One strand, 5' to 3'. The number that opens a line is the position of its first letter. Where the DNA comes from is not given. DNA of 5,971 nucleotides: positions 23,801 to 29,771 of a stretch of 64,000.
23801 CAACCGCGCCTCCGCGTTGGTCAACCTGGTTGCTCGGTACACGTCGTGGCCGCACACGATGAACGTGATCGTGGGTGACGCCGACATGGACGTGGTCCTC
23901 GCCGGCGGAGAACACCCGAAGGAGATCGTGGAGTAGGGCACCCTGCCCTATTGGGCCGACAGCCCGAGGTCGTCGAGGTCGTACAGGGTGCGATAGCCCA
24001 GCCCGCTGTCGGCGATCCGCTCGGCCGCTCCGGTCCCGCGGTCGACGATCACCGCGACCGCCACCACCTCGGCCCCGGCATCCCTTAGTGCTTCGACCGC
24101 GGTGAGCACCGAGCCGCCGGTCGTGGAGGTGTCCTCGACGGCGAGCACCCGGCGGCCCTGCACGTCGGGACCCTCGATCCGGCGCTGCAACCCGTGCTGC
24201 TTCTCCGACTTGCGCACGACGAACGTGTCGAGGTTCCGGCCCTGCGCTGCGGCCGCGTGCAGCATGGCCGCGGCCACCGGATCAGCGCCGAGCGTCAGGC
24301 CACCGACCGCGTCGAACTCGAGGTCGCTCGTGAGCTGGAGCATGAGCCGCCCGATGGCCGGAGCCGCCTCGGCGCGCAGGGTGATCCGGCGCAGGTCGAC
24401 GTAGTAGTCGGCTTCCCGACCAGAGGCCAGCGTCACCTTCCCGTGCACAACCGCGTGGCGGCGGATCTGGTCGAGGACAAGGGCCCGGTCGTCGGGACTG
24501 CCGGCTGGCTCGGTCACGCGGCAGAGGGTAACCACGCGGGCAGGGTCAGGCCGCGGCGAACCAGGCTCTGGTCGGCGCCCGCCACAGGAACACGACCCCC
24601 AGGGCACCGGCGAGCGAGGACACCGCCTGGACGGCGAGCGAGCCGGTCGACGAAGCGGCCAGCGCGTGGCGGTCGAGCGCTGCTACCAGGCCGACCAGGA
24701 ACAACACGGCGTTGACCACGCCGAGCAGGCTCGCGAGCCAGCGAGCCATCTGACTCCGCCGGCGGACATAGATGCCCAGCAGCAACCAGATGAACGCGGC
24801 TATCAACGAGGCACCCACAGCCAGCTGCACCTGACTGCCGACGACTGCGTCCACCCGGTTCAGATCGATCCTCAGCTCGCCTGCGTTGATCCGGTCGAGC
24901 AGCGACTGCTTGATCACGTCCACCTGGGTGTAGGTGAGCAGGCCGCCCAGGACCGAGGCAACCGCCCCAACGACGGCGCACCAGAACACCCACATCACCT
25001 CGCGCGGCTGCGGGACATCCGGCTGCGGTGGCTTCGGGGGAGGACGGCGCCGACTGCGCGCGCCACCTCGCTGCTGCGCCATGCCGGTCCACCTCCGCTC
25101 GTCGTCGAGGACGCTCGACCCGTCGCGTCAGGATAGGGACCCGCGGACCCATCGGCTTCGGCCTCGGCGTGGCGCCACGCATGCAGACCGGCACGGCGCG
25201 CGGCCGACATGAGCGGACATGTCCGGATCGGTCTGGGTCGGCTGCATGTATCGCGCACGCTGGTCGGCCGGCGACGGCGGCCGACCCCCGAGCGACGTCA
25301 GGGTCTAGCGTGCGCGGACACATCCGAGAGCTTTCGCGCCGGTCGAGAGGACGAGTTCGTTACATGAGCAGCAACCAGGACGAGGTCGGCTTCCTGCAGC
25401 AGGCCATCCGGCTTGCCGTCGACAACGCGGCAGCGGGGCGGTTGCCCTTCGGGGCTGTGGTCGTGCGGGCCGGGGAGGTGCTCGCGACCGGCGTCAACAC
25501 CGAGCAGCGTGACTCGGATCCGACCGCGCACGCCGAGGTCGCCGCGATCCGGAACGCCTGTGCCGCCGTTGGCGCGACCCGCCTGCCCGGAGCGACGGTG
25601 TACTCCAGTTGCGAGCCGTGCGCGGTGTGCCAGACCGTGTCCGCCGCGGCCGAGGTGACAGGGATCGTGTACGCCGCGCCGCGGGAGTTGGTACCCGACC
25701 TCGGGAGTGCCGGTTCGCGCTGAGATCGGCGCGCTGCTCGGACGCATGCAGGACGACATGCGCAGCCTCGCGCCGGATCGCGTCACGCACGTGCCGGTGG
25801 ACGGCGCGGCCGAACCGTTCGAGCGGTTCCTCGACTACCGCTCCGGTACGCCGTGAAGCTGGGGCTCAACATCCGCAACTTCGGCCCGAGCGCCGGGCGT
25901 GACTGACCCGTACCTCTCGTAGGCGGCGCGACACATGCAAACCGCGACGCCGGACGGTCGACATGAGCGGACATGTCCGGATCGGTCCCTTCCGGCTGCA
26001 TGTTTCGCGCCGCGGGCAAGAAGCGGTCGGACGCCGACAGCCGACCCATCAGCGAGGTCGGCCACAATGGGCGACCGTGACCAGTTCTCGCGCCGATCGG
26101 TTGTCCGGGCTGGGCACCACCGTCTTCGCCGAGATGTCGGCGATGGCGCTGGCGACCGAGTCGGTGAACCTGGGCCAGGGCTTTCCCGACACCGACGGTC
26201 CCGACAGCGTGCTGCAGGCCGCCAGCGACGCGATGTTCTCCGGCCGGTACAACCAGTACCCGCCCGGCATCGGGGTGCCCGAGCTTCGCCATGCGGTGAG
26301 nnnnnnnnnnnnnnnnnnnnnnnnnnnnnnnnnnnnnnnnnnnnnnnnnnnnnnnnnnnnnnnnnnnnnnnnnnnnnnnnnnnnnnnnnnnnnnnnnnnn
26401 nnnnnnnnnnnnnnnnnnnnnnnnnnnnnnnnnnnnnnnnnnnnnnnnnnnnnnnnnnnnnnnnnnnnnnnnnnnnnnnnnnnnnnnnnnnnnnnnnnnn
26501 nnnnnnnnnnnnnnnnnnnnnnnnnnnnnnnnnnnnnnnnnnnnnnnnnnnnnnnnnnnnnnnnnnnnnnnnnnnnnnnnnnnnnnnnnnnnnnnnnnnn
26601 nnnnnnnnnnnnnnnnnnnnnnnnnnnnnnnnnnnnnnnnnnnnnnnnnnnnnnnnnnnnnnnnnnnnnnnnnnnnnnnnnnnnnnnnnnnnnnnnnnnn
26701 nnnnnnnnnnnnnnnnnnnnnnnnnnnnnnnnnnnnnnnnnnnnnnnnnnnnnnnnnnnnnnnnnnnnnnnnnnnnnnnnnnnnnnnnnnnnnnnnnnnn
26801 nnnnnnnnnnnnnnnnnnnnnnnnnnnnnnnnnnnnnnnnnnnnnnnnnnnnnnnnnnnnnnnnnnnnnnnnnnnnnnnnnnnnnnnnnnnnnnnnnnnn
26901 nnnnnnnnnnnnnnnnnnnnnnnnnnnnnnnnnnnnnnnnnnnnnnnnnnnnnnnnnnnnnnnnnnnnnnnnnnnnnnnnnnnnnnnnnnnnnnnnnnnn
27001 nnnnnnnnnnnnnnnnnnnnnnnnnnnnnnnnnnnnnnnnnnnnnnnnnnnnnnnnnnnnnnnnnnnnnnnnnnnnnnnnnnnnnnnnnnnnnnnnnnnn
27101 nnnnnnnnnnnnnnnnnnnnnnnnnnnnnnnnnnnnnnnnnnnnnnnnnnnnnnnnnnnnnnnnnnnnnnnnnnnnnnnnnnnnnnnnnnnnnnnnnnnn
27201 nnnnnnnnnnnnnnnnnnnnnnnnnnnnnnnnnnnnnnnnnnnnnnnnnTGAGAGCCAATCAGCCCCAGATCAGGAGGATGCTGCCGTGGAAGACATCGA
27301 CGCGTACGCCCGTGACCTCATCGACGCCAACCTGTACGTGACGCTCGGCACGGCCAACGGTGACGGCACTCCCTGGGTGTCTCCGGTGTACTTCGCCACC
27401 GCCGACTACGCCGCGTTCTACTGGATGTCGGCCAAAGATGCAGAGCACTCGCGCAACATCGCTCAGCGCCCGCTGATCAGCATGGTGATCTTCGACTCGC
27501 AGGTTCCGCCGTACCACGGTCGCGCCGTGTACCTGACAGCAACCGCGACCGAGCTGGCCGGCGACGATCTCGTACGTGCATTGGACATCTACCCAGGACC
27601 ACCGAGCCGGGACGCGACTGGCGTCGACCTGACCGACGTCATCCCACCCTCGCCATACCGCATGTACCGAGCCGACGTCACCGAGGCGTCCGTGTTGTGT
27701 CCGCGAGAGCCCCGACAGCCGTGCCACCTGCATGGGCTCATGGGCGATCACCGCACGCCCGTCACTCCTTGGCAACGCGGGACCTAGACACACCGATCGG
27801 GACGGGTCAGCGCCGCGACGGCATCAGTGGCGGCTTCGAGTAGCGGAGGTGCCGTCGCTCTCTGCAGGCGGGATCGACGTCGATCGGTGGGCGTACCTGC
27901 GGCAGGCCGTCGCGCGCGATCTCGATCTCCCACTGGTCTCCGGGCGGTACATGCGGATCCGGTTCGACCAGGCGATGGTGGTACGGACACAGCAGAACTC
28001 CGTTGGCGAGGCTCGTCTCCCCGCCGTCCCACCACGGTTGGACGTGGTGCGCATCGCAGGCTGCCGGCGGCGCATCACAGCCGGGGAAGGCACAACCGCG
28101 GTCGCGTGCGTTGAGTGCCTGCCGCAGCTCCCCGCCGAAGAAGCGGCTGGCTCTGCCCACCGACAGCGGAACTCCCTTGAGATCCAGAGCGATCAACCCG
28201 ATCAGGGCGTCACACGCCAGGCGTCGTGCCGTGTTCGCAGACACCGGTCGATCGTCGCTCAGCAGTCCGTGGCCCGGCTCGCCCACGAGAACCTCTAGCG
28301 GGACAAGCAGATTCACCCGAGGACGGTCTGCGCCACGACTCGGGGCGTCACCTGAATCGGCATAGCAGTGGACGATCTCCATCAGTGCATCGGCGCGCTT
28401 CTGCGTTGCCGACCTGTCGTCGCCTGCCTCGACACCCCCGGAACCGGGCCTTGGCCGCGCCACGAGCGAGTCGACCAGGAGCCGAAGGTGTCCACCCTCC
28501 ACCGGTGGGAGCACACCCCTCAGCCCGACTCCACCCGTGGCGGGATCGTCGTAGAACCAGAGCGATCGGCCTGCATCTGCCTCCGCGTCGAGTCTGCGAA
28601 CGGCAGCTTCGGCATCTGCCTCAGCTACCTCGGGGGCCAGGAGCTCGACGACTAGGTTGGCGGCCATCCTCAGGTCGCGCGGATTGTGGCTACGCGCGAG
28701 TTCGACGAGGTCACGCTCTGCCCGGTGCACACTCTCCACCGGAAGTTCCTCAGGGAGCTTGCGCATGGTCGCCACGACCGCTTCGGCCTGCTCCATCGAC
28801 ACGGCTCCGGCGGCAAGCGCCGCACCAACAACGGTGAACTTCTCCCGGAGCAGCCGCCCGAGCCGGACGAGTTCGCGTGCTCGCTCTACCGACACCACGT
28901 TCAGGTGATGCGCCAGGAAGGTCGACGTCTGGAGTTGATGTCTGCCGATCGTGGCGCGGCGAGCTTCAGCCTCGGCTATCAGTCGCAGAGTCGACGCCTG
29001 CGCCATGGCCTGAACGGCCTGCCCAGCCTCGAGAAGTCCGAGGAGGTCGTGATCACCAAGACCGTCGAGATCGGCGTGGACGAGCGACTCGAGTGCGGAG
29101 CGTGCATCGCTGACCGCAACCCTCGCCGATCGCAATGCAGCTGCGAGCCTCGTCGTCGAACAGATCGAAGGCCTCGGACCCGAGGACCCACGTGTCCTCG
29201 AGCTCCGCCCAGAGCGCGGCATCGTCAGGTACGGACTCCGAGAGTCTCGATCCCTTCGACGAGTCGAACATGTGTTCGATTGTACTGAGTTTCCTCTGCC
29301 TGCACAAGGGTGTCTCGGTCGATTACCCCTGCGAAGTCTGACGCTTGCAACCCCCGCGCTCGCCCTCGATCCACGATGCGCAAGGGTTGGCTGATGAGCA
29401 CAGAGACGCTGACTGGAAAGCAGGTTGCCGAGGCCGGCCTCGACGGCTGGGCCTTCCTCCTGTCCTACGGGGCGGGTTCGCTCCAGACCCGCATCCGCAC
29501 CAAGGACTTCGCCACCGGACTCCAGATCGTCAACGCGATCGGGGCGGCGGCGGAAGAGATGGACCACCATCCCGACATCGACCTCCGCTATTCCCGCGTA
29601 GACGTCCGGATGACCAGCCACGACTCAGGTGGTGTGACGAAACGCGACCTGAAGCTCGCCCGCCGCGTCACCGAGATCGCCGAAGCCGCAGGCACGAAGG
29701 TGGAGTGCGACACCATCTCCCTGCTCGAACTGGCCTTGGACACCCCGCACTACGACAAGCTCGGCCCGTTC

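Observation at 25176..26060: Two nearly identical copies of a structured intergenic repeat flanking the deaminase gene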

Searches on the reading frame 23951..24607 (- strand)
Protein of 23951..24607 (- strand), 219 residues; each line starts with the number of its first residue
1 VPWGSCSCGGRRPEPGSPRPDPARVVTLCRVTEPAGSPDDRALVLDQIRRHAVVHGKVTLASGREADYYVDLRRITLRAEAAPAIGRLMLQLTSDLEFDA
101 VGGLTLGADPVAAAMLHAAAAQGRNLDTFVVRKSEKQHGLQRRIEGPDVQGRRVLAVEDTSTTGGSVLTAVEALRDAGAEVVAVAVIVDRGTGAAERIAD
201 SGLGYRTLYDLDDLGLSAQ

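Call 20: search_protein_families(library=pfam, proteins=[window:23951-24607:-])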
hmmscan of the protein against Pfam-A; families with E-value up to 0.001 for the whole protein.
window:23951-24607:- (219 aa): 1 family
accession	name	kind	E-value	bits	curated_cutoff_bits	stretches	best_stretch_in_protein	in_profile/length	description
PF00156.33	Pribosyltran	-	1e-11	44.8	26.3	1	84-197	14-133/158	Phosphoribosyl transferase domain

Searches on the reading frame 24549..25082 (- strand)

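Call 20: search_protein_families(library=pfam, proteins=[window:24549-25082:-])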
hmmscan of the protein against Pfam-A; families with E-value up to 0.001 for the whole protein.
window:24549-25082:- (178 aa): 1 family
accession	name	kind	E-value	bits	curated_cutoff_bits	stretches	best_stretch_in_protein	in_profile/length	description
PF01566.24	Nramp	-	0.00011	21.8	29.8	1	41-155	163-281/357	Natural resistance-associated macrophage protein-like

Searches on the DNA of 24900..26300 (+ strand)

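Call 5: search_rna_families(source=window, start=24900, end=26300, threshold=evalue, max_evalue=10, show_alignments=3)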
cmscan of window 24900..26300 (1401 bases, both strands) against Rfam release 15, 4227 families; matches with E-value up to 10: 3.
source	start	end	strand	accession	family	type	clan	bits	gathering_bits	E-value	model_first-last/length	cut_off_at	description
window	25717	25822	-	RF01944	mir-2518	Gene; miRNA;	-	17.3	61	2.8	1-67/67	no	mir-2518 microRNA precursor family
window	25923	26013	-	RF04104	MIR918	Gene; miRNA;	-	15.6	268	6.8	1-265/265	no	MIR918 microRNA precursor family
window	25231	25306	+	RF02243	Xoo8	Gene; sRNA;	-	10.8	90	2.9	1-323/323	no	Proteobacterial sRNA Xoo8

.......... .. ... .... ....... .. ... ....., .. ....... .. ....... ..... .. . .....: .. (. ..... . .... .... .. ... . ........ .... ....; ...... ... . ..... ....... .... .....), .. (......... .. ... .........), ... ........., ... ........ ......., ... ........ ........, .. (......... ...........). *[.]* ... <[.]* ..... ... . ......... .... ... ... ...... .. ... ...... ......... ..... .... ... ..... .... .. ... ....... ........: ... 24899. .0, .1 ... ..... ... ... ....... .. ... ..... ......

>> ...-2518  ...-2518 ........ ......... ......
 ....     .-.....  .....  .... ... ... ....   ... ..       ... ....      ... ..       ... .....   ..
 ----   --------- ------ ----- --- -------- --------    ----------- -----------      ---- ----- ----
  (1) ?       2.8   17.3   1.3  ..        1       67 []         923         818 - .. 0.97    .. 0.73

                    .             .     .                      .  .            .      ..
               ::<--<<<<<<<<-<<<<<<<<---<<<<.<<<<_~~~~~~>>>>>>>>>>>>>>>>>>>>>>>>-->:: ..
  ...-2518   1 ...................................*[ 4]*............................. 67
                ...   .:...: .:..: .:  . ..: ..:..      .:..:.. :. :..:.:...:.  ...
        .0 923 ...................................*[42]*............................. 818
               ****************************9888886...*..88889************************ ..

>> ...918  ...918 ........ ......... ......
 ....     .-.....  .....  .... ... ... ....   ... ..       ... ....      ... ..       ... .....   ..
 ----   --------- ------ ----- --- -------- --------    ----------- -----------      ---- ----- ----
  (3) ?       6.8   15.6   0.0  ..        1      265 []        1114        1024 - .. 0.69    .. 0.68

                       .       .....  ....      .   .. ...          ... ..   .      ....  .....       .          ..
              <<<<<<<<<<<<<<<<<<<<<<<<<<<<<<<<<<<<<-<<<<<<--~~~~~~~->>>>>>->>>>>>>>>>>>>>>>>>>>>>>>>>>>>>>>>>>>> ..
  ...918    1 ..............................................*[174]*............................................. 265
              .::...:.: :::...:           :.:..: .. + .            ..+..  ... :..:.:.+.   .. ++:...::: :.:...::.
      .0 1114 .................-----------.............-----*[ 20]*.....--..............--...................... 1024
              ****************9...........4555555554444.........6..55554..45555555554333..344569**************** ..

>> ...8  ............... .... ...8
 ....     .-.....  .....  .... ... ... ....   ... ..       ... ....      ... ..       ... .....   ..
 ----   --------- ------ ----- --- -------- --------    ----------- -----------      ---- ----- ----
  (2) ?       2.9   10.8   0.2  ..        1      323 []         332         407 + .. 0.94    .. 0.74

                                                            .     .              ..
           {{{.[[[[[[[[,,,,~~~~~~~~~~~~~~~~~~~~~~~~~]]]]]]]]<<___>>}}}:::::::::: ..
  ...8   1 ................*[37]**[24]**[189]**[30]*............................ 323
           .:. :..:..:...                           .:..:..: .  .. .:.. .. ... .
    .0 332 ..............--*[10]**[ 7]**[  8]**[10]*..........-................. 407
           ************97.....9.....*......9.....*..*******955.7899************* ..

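Call 79: search_dna_similar(query=window:25914-26062:+, collection=plasmids, mode=distant, max_evalue=1, max_rows=10)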
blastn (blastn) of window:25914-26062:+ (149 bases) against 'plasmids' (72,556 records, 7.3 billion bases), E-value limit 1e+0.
No match.

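Call 80: search_dna_similar(query=window:25914-26062:+, collection=phages, mode=distant, max_evalue=1, max_rows=10)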
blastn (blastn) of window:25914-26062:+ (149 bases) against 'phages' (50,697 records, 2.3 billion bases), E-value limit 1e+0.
No match.
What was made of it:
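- Tried and rejected: No match (calls 79, 80).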

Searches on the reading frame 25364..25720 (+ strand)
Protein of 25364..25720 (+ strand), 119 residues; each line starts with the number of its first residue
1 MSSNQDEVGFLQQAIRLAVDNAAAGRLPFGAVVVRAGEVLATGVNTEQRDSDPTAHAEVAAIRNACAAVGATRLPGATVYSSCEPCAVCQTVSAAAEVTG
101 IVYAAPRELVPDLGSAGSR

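Call 20: search_protein_families(library=pfam, proteins=[window:25364-25720:+])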
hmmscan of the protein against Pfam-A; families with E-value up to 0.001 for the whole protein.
window:25364-25720:+ (119 aa): 3 families
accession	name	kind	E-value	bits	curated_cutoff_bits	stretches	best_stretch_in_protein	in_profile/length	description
PF00383.29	dCMP_cyt_deam_1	-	2.8e-22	79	25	1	10-104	7-101/102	Cytidine and deoxycytidylate deaminase zinc-binding region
PF14437.12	MafB19-deam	-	2e-18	67.1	27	1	10-106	6-102/142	MafB19-like deaminase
PF14439.12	Bd3614-deam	-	8.3e-06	26.2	38.5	1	30-97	12-79/113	Bd3614-like deaminase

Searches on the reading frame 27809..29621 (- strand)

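Call 20: search_protein_families(library=pfam, proteins=[window:27809-29621:-])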
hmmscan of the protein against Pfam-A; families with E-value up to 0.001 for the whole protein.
window:27809-29621:- (604 aa): 3 families
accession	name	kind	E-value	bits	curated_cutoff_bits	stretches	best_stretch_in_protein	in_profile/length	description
PF02720.22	DUF222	-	9.6e-30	104.4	24.4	1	201-507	8-306/306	Domain of unknown function (DUF222)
PF01844.29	HNH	-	8e-05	23.1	21.4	1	514-549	8-41/47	HNH endonuclease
PF13391.12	HNH_2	-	0.00034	20.9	21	1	510-551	1-57/66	HNH endonuclease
